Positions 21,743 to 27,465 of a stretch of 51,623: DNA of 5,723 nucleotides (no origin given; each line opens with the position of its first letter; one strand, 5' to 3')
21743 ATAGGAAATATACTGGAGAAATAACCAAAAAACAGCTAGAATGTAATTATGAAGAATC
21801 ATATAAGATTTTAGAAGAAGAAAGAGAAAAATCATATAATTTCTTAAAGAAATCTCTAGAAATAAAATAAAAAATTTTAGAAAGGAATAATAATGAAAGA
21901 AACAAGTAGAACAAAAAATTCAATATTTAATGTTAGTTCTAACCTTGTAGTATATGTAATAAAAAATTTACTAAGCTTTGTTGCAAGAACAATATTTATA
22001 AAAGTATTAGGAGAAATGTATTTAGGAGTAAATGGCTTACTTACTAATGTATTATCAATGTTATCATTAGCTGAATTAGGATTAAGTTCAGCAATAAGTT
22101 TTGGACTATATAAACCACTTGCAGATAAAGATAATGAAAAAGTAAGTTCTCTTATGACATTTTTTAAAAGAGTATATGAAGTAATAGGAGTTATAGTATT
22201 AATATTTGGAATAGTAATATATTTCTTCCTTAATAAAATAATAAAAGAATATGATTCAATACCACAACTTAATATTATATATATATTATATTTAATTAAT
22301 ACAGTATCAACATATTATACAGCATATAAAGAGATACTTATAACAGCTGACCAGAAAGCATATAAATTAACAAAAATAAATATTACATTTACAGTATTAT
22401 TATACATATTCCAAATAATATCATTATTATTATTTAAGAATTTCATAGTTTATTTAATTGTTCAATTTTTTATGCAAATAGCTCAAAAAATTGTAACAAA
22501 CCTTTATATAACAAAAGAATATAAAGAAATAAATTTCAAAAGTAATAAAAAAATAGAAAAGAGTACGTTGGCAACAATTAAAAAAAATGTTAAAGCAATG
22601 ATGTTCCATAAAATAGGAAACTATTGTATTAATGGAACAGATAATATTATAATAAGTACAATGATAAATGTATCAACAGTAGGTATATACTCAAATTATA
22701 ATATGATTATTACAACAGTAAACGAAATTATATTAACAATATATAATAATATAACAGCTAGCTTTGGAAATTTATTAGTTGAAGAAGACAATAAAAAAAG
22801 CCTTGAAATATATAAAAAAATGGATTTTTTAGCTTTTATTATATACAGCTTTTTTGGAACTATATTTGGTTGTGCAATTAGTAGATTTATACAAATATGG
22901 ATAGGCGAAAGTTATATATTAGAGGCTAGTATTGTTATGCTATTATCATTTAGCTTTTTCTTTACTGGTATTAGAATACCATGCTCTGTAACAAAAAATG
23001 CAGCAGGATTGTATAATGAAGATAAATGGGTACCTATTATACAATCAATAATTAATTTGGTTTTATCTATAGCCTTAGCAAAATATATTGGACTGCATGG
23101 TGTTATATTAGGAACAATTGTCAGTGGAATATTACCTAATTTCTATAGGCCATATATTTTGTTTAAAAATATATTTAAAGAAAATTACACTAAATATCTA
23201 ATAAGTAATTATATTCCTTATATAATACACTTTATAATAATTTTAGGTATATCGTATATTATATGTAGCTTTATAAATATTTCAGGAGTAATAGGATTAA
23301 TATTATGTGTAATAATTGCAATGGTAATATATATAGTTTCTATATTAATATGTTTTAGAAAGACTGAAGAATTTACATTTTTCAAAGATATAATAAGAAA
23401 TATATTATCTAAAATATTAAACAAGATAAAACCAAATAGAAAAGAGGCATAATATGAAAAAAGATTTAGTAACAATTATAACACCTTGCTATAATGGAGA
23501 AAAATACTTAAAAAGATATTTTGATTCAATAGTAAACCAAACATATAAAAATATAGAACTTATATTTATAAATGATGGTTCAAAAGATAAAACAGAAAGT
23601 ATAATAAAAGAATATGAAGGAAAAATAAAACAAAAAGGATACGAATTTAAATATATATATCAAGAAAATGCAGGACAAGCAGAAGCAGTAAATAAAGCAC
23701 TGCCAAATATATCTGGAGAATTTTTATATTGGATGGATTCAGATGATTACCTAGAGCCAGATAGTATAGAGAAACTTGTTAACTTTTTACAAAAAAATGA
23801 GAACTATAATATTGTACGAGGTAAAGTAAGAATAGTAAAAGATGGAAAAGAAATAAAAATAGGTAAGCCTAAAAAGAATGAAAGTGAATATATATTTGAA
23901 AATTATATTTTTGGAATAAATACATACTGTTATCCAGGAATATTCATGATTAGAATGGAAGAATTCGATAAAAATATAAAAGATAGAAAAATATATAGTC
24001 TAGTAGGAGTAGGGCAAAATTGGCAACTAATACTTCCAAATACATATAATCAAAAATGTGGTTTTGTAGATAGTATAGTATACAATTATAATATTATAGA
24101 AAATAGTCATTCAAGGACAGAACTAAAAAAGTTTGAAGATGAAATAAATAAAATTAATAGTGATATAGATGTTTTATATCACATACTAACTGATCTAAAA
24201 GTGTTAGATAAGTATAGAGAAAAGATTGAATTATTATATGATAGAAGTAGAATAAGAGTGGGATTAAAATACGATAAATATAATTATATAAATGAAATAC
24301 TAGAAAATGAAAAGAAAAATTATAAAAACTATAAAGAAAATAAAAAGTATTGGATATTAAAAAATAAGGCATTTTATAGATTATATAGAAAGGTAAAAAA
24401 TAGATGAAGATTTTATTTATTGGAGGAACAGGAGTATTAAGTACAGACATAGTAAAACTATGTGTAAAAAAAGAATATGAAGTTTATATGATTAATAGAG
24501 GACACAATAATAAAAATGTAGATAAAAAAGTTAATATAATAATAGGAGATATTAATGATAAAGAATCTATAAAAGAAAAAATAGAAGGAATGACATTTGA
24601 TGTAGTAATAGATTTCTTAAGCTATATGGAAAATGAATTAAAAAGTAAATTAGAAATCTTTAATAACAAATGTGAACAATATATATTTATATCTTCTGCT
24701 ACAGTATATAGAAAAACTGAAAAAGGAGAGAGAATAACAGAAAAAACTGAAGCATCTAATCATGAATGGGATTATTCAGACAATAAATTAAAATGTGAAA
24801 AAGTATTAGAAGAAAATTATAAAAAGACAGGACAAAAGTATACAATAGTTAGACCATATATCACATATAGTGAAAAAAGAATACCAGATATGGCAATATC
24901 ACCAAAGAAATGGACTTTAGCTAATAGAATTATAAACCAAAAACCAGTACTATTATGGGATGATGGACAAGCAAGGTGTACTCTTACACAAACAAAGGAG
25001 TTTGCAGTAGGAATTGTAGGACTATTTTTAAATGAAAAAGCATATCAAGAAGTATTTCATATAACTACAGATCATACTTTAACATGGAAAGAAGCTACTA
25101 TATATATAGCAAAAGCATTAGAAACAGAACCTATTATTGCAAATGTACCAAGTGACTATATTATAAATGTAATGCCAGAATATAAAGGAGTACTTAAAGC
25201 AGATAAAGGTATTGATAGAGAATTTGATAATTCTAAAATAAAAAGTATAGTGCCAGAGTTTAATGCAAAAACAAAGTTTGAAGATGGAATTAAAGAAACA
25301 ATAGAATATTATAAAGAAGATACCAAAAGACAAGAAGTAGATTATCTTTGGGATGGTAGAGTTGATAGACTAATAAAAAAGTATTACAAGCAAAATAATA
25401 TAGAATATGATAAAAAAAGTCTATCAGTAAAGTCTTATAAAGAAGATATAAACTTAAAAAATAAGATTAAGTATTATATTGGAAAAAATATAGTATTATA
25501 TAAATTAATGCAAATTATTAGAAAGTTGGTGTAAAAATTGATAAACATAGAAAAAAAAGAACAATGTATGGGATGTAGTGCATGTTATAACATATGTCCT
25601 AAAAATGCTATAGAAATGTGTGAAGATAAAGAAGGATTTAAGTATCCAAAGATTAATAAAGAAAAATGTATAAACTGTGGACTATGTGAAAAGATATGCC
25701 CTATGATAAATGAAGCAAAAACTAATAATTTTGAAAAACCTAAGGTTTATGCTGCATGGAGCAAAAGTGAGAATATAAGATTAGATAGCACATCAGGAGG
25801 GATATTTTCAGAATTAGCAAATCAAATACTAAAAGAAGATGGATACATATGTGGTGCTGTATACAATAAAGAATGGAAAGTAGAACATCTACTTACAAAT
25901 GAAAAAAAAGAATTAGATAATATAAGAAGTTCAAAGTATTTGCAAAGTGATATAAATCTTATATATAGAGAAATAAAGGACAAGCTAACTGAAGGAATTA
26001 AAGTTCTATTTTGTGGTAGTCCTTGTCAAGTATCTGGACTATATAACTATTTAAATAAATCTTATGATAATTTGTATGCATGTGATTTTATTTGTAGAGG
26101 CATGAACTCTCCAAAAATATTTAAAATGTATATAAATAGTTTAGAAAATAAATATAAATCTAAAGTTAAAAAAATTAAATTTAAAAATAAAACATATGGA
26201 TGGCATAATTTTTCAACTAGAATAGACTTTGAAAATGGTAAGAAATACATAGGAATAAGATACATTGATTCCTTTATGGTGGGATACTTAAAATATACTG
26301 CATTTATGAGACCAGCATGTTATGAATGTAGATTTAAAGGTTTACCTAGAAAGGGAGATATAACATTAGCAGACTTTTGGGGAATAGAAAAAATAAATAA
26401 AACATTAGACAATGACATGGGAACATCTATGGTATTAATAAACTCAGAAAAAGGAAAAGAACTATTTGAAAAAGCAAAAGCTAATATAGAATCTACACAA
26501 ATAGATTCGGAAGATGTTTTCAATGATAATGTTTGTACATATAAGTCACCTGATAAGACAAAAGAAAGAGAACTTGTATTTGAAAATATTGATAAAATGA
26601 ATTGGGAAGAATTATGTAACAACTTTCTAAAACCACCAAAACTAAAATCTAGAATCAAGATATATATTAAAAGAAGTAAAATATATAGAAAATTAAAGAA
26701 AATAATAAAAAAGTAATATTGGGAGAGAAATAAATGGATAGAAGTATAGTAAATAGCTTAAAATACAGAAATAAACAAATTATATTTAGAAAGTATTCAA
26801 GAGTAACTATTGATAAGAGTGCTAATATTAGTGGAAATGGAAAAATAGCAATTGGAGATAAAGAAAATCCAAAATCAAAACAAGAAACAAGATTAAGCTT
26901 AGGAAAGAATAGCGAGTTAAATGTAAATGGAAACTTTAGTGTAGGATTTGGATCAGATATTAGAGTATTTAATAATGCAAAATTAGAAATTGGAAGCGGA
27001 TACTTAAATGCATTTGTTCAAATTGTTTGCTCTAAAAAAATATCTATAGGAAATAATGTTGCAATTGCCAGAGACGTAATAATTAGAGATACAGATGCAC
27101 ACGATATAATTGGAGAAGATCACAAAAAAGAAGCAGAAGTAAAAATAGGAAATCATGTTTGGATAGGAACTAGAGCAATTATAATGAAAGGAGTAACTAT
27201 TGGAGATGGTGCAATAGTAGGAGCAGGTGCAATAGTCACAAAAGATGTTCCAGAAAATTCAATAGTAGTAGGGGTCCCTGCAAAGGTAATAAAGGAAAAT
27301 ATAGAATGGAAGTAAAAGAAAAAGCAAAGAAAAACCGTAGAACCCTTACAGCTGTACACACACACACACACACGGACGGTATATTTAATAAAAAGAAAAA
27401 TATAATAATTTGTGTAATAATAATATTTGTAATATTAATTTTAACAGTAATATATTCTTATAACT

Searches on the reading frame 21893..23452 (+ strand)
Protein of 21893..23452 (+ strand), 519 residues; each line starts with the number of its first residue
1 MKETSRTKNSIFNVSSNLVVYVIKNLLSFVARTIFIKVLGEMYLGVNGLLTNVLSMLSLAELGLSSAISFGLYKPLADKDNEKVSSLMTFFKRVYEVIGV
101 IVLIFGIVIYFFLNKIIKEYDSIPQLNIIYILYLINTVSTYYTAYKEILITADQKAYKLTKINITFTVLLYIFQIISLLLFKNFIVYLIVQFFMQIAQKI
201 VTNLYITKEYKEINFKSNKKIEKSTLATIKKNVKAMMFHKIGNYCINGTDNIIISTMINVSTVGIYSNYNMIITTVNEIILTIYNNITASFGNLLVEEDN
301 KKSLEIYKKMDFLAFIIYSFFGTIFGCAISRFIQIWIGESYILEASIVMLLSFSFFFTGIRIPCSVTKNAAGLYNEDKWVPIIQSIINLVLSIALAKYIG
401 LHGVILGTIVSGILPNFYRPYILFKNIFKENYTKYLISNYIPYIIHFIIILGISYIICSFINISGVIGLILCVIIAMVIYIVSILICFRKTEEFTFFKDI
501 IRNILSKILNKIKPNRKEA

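Call 35: search_protein_families(library=pfam, proteins=[window:21893-23452:+], max_evalue=0.00001)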
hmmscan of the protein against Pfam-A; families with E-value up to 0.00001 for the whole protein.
window:21893-23452:+ (519 aa): 1 family
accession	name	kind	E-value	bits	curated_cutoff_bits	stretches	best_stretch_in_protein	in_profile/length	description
PF01943.22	Polysacc_synt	-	1.6e-11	44.6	28.2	1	13-283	4-261/274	Polysaccharide biosynthesis protein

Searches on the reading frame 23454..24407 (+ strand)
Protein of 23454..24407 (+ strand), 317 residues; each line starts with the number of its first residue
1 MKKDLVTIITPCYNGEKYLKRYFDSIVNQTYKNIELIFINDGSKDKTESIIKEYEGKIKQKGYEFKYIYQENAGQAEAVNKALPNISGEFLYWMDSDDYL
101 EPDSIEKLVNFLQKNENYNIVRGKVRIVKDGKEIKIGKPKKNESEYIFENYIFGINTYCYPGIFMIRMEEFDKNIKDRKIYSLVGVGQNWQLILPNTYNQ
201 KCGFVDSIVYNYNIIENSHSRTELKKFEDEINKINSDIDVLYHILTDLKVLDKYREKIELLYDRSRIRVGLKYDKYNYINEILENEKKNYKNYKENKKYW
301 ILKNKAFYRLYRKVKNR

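Call 35: search_protein_families(library=pfam, proteins=[window:23454-24407:+], max_evalue=0.00001)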
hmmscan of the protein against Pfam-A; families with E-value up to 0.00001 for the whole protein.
window:23454-24407:+ (317 aa): 3 families
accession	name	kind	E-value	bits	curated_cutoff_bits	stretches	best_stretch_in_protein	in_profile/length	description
PF00535.33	Glycos_transf_2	-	1.3e-35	123.3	23.3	1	7-171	1-164/168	Glycosyl transferase family 2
PF13641.12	Glyco_tranf_2_3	-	2e-12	48.1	27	1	6-127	3-125/230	Glycosyltransferase like family 2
PF10111.15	Glyco_tranf_2_2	-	5e-10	39.8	27.3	1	7-117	1-116/276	Glycosyltransferase like family 2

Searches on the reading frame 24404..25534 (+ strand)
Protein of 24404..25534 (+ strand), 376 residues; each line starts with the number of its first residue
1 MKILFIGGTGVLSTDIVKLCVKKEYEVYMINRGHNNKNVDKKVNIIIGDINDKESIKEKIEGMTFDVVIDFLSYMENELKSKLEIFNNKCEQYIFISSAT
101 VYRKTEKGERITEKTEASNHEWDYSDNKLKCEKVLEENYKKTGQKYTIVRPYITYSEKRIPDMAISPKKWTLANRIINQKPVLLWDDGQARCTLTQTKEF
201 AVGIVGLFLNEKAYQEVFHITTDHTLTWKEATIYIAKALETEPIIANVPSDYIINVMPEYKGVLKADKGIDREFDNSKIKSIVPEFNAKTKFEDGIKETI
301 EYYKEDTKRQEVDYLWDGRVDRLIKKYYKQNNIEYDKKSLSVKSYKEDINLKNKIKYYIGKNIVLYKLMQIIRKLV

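Call 35: search_protein_families(library=pfam, proteins=[window:24404-25534:+], max_evalue=0.00001)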
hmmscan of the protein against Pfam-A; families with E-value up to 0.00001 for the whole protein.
window:24404-25534:+ (376 aa): 5 families
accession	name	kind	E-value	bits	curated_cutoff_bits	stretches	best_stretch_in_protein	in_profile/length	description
PF01370.27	Epimerase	-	2.9e-17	63.3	20.9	1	3-207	1-224/240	NAD dependent epimerase/dehydratase family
PF04321.23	RmlD_sub_bind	-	1.1e-09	38.2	27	0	1-74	1-61/287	RmlD substrate binding domain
PF13460.12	NAD_binding_10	-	1.3e-07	32.1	27.2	1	7-157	1-149/184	NAD(P)H-binding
PF16363.11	GDP_Man_Dehyd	-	9e-07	29.1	27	0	89-299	120-332/332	GDP-mannose 4,6 dehydratase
PF05368.20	NmrA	-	6.4e-06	26.4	27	0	2-83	4-88/298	NmrA-like family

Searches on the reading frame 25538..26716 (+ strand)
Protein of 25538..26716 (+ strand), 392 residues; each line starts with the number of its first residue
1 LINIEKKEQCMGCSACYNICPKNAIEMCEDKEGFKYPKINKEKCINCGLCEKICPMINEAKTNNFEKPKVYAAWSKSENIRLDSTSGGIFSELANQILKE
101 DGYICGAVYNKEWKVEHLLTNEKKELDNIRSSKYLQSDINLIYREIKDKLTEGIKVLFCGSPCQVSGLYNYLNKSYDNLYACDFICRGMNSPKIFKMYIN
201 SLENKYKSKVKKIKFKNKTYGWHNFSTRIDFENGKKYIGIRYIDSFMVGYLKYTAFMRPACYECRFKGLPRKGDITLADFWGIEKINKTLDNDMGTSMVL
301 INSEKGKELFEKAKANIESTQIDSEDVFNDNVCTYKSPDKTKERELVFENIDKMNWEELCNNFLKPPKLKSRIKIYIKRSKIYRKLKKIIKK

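Call 35: search_protein_families(library=pfam, proteins=[window:25538-26716:+], max_evalue=0.00001)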
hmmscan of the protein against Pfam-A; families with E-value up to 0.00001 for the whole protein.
window:25538-26716:+ (392 aa): 10 families
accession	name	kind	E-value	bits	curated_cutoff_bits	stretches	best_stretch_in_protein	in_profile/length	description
PF04432.18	FrhB_FdhB_C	-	7.3e-24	84.8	23.3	1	155-323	3-148/150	Coenzyme F420 hydrogenase/dehydrogenase, beta subunit C terminus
PF00037.32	Fer4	-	1.5e-11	44.1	21.1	1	37-55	1-19/24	4Fe-4S binding domain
PF12838.12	Fer4_7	-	3.9e-10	40.5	27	1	9-55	1-49/52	4Fe-4S dicluster domain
PF04422.18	FrhB_FdhB_N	-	5.1e-09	36.6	22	1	70-138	1-72/78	Coenzyme F420 hydrogenase/dehydrogenase, beta subunit N-term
PF12837.12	Fer4_6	-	3.3e-08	33.5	25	1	37-56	2-21/24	4Fe-4S binding domain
PF12797.12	Fer4_2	-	6.7e-08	32.4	24.5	0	36-55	2-21/22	4Fe-4S binding domain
PF14697.11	Fer4_21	-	7.5e-08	32.8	35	1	6-57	4-54/59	4Fe-4S dicluster domain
PF13183.11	Fer4_8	-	5.4e-07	30.5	27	0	42-72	3-34/68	4Fe-4S dicluster domain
PF13187.11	Fer4_9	-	2e-06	28.2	27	1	9-56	1-49/52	4Fe-4S dicluster domain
PF13237.11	Fer4_10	-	6.6e-06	26.4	25.5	0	5-55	4-53/53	4Fe-4S dicluster domain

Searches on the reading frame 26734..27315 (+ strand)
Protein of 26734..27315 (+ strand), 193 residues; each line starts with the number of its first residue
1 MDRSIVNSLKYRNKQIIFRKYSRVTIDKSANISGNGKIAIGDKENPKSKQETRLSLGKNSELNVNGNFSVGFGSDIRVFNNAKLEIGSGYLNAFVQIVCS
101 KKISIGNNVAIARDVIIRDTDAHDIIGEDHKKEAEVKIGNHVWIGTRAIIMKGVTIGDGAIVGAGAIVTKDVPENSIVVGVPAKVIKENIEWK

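Call 35: search_protein_families(library=pfam, proteins=[window:26734-27315:+], max_evalue=0.00001)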
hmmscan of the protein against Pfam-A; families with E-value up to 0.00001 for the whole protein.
window:26734-27315:+ (193 aa): 2 families
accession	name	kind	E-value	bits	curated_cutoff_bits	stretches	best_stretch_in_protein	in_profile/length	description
PF00132.30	Hexapep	-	8.1e-11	41.6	27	1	136-170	2-36/36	Bacterial transferase hexapeptide (six repeats)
PF14602.12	Hexapep_2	-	7.8e-09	35.6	27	1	136-170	2-34/34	Hexapeptide repeat of succinyl-transferase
